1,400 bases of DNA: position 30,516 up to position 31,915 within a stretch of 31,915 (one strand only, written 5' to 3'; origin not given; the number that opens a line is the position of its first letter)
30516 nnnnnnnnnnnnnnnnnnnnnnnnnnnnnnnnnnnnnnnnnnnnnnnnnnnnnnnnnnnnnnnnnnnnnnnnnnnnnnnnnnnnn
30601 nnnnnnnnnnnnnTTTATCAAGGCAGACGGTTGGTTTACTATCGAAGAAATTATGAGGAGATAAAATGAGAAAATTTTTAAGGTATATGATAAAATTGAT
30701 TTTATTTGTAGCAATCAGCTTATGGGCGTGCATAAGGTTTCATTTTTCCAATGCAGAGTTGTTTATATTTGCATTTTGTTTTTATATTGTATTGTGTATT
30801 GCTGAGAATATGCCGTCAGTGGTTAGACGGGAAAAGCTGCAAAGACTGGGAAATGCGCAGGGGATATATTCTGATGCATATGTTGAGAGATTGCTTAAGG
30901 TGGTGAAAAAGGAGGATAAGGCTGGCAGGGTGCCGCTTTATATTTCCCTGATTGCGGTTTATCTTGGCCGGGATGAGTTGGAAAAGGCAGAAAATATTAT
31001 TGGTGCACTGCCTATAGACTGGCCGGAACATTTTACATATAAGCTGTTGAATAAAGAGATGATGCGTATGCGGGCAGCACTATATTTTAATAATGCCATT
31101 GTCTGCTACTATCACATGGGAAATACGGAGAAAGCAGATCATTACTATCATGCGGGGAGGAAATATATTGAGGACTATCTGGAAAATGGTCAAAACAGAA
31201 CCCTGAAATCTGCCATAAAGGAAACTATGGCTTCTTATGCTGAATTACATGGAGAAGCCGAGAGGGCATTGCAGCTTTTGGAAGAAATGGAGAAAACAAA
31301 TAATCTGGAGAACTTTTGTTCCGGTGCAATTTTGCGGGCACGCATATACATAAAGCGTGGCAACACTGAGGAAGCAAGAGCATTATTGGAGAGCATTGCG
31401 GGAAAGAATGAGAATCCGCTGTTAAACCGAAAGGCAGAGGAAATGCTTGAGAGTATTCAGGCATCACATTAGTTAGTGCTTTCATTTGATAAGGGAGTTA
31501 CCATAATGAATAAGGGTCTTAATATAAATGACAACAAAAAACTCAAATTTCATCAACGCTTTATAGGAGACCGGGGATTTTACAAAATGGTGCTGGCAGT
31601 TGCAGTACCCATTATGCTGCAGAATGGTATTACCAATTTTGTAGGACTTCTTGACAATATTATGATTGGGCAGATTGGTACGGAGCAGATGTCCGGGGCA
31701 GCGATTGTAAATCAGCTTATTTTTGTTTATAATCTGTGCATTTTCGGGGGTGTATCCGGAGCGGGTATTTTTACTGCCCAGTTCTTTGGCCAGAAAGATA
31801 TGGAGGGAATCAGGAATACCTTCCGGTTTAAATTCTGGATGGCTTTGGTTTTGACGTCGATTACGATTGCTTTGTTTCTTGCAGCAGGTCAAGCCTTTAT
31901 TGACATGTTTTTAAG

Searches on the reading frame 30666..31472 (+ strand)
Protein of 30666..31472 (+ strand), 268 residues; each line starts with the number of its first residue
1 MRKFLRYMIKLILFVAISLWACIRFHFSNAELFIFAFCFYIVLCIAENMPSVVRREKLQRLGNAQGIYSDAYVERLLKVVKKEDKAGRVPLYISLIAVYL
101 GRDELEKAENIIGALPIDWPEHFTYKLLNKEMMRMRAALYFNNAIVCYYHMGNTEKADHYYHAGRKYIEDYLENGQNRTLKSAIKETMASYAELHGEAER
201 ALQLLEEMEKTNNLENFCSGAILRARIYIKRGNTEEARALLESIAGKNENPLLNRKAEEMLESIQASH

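Call 56: search_protein_families(library=pfam, proteins=[window:30666-31472:+], max_evalue=0.01)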
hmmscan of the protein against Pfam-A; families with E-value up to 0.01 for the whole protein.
window:30666-31472:+ (268 aa): 11 families
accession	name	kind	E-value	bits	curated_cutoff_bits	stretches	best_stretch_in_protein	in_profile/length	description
PF14559.12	TPR_19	-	8e-09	36.1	25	1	196-251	5-59/68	Tetratricopeptide repeat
PF13428.12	TPR_14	-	2.5e-06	28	23.5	0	223-249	6-32/44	Tetratricopeptide repeat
PF07721.20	TPR_4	-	8e-06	26.4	27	1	221-242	4-25/26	Tetratricopeptide repeat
PF13174.12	TPR_6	-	4.7e-05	24.2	26.3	0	224-245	6-27/33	Tetratricopeptide repeat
PF25058.1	ARM_TT21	-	0.00017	22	27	0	141-233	53-143/155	Tetratricopeptide repeat protein 21 ARM repeat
PF17874.7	TPR_MalT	-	0.0002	21.2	45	1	182-256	202-278/336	MalT-like TPR region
PF01535.26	PPR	-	0.001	19.6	25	0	195-210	13-28/31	PPR repeat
PF07719.23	TPR_2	-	0.0035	17.8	27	0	223-242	6-25/34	Tetratricopeptide repeat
PF25063.1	ARM_TT21_C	-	0.0035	17.7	35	1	187-250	60-127/209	Tetratricopeptide repeat protein 21 C-terminal ARM domain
PF22871.2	AimR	-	0.0049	16.5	26.7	1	145-249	168-262/309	AimR transcriptional regulator-like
PF13041.12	PPR_2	-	0.0063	17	30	0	195-212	16-33/50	PPR repeat family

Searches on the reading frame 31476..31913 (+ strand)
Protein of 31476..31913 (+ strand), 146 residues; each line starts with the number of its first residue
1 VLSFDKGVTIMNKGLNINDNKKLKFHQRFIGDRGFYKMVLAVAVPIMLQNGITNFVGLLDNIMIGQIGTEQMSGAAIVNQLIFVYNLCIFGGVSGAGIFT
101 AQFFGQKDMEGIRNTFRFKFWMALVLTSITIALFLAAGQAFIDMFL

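Call 56: search_protein_families(library=pfam, proteins=[window:31476-31913:+], max_evalue=0.01)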
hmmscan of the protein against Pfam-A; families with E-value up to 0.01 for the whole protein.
window:31476-31913:+ (146 aa): 1 family
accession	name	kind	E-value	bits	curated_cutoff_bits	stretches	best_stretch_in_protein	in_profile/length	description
PF01554.23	MatE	-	6e-14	52.5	24.9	1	45-145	1-101/161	MatE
